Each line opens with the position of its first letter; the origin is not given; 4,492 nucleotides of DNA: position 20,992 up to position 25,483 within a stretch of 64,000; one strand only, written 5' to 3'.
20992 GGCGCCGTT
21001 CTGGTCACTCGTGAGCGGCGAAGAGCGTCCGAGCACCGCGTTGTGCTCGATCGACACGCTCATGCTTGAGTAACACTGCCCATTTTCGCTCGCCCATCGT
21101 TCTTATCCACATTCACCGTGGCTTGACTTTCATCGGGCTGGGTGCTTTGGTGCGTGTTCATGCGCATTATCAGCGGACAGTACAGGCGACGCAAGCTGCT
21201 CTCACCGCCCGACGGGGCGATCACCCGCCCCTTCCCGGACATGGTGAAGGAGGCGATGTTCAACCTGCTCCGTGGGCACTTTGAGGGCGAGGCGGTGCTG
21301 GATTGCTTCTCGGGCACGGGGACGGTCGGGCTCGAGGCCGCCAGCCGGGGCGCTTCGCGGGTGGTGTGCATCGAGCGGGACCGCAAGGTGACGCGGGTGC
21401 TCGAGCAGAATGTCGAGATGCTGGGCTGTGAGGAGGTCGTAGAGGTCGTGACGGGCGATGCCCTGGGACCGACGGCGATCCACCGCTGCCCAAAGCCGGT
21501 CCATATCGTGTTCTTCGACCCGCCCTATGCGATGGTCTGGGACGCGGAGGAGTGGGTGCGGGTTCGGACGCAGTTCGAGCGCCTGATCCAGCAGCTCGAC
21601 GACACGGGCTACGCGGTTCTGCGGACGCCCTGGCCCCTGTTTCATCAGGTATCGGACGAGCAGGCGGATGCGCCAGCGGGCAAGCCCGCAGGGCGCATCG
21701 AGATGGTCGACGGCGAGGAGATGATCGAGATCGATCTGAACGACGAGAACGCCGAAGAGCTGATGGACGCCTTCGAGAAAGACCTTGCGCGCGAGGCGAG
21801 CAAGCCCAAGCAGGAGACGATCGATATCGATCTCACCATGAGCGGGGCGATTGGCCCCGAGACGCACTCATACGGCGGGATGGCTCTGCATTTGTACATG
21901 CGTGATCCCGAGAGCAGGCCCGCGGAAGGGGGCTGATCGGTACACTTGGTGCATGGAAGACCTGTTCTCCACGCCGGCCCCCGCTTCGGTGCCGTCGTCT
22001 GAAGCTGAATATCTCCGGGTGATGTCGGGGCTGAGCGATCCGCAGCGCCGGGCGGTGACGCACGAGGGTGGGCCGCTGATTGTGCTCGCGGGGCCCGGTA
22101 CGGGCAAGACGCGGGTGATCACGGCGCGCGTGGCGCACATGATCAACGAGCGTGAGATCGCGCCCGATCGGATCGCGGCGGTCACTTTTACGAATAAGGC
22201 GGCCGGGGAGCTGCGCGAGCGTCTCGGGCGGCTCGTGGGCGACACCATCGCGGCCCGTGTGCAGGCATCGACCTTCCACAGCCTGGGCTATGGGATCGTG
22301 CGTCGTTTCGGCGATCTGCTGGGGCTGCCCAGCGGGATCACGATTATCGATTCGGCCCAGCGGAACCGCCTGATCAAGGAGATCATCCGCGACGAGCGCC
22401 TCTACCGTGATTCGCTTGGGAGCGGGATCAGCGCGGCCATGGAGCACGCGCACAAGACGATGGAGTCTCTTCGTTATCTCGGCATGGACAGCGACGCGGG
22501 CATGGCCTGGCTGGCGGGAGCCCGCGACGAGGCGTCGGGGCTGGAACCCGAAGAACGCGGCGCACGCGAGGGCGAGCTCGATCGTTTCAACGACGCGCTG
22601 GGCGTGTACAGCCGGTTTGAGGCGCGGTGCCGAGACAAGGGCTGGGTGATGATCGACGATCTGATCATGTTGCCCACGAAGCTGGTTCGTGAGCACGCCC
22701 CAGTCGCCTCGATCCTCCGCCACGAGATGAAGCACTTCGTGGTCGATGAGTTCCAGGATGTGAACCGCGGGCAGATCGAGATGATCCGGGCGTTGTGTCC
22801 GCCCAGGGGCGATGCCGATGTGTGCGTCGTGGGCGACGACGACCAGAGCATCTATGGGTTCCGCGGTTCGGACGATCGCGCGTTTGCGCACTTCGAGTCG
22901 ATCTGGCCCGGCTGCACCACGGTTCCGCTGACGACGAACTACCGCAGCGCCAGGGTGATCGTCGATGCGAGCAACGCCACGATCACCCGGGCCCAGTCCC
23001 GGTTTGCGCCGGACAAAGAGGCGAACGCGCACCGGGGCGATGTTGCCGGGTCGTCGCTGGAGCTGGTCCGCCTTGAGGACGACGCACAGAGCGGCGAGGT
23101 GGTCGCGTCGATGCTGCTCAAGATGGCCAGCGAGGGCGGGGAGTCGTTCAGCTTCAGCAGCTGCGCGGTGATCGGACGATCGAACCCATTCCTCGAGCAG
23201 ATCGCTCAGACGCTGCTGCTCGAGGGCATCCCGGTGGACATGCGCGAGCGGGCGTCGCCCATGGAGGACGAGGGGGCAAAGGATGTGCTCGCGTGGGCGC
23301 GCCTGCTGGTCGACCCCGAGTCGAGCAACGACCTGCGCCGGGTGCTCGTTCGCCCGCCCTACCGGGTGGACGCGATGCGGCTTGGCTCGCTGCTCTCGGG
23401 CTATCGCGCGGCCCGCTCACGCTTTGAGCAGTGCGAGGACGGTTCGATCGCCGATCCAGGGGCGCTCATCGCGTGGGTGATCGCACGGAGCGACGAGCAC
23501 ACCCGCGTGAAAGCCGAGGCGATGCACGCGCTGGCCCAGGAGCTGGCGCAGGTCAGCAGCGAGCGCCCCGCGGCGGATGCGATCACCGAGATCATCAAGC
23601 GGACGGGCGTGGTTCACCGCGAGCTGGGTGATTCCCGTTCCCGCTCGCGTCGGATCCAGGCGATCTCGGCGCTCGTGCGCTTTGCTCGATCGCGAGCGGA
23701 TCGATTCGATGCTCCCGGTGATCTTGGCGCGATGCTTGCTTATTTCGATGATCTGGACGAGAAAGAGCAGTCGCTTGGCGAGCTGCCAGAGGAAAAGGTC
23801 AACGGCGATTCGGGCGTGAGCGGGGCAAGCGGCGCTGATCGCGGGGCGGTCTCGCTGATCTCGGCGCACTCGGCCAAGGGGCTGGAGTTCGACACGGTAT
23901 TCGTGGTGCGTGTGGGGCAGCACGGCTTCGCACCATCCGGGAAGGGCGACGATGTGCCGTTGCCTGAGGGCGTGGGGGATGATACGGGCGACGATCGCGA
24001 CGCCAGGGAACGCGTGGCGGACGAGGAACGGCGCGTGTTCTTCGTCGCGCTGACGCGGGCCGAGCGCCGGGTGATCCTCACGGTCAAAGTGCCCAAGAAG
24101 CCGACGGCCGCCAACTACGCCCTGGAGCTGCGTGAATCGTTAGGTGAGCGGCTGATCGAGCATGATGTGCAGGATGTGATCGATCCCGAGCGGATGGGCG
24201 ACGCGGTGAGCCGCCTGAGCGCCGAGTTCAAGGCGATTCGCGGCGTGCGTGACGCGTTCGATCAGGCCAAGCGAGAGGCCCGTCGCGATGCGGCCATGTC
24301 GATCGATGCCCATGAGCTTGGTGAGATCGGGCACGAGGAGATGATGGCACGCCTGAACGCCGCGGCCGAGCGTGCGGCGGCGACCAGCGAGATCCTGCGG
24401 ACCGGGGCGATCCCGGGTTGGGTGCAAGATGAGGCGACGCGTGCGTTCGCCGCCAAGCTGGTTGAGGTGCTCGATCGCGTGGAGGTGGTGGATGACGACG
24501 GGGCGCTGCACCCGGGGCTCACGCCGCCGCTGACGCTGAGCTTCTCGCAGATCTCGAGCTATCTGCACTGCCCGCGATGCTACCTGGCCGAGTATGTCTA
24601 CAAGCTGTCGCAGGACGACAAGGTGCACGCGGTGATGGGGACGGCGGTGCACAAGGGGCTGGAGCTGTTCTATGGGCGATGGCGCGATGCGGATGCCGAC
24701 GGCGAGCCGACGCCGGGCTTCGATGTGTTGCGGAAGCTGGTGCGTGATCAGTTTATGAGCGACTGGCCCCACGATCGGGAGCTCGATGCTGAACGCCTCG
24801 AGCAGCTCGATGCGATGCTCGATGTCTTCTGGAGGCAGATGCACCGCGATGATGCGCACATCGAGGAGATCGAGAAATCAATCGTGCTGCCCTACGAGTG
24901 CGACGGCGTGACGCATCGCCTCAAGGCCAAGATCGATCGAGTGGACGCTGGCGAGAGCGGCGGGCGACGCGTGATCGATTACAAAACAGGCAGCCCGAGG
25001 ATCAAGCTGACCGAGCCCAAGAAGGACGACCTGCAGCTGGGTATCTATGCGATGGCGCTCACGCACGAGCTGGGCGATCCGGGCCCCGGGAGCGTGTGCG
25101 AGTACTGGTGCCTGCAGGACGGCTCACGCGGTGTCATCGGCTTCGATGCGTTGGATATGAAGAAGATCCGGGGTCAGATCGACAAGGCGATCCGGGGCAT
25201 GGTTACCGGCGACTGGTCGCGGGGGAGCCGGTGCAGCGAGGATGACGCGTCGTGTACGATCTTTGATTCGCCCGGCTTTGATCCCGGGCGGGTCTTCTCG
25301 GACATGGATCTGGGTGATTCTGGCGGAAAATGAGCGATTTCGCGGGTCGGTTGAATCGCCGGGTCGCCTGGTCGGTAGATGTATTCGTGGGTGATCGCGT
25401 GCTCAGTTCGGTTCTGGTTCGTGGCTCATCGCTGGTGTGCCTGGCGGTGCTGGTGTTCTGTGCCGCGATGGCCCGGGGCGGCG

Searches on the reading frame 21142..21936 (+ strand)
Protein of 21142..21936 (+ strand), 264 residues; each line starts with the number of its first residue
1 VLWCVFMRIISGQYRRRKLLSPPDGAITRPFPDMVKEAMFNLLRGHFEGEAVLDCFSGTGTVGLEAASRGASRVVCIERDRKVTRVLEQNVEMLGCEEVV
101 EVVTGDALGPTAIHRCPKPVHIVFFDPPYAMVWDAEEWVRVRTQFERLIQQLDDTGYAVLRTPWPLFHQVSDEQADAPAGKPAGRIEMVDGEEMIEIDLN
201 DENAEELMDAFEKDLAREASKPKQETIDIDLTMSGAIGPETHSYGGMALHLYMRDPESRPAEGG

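Call 6: search_protein_families(library=pfam, max_evalue=0.001, proteins=[window:21142-21936:+])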
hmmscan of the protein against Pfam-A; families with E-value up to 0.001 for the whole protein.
window:21142-21936:+ (264 aa): 7 families
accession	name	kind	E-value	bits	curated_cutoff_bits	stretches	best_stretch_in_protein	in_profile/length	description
PF03602.21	Cons_hypoth95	-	1.3e-38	132.9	24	1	7-133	1-127/182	Conserved hypothetical protein 95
PF02475.24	TRM5-TYW2_MTfase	-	2.5e-06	28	28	1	48-107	36-96/164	TRM5/TYW2 methyltransferase domain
PF01170.24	UPF0020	-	2.1e-05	24.8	22.3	1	45-131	25-133/197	RMKL-like, methyltransferase domain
PF09445.16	Methyltransf_15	-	3.9e-05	23.7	22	1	50-129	2-81/165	RNA cap guanine-N2 methyltransferase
PF01555.25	N6_N4_Mtase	-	0.00018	22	26.7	0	47-83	180-215/221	DNA methylase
PF13847.12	Methyltransf_31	-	0.00027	21.1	27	1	48-175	3-127/145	Methyltransferase domain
PF13649.12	Methyltransf_25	-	0.00098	20.2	27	0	52-125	1-70/97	Methyltransferase domain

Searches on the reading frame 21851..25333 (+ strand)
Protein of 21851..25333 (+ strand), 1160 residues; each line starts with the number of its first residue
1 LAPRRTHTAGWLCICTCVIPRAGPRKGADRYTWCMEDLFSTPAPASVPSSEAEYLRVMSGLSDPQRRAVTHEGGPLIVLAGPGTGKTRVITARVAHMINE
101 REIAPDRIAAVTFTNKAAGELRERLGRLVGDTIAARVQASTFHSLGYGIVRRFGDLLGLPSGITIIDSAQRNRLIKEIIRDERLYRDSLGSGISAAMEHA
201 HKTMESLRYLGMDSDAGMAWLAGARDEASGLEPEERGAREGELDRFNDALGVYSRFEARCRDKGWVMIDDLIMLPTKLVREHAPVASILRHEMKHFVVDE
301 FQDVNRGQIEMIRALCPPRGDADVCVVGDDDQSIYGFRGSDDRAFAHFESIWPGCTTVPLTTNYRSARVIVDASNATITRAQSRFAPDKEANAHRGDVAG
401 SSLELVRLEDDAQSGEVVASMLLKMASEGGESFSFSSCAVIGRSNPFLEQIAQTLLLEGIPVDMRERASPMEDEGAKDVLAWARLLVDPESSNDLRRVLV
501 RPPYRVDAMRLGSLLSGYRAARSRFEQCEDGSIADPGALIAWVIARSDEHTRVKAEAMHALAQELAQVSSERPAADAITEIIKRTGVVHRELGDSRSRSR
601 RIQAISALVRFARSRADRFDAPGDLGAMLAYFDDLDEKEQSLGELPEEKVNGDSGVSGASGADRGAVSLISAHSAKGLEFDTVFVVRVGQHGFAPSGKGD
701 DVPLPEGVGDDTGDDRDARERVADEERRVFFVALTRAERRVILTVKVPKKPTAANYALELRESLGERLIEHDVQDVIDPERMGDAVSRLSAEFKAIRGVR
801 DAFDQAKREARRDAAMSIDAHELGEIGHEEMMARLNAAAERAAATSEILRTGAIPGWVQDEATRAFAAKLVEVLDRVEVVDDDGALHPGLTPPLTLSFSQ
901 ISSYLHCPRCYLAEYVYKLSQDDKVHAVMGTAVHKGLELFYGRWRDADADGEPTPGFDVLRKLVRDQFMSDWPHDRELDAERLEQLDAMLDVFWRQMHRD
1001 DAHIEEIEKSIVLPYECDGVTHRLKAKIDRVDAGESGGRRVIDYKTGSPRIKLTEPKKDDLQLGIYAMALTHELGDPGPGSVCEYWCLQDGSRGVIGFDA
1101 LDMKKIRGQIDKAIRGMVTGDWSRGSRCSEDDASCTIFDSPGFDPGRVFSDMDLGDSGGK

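Call 6: search_protein_families(library=pfam, max_evalue=0.001, proteins=[window:21851-25333:+])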
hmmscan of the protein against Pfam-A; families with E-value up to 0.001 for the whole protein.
window:21851-25333:+ (1160 aa): 8 families
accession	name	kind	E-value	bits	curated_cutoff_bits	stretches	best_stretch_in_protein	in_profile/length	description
PF00580.27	UvrD-helicase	-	1.6e-61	208.8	23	1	62-349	2-267/271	UvrD/REP helicase N-terminal domain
PF12705.13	PDDEXK_1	-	1.2e-29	104.5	22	1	895-1120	1-227/247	PD-(D/E)XK nuclease superfamily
PF13361.12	UvrD_C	-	8.7e-28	98.2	25.6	1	360-745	3-347/350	UvrD-like helicase C-terminal domain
PF13245.12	AAA_19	-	1.5e-24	87.2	25.1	1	65-338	1-134/134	AAA domain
PF13604.12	AAA_30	-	1.1e-08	35.5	27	1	65-140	6-80/191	AAA domain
PF13538.12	UvrD_C_2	-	3.5e-07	30.4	27.4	0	722-743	30-51/52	UvrD-like helicase C-terminal domain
PF13401.12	AAA_22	-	8.9e-05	23.3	27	0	72-171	4-95/130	AAA domain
PF01443.25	Viral_helicase1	-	0.00086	19.6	21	0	77-105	2-30/228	Viral superfamily 1 RNA helicase core domain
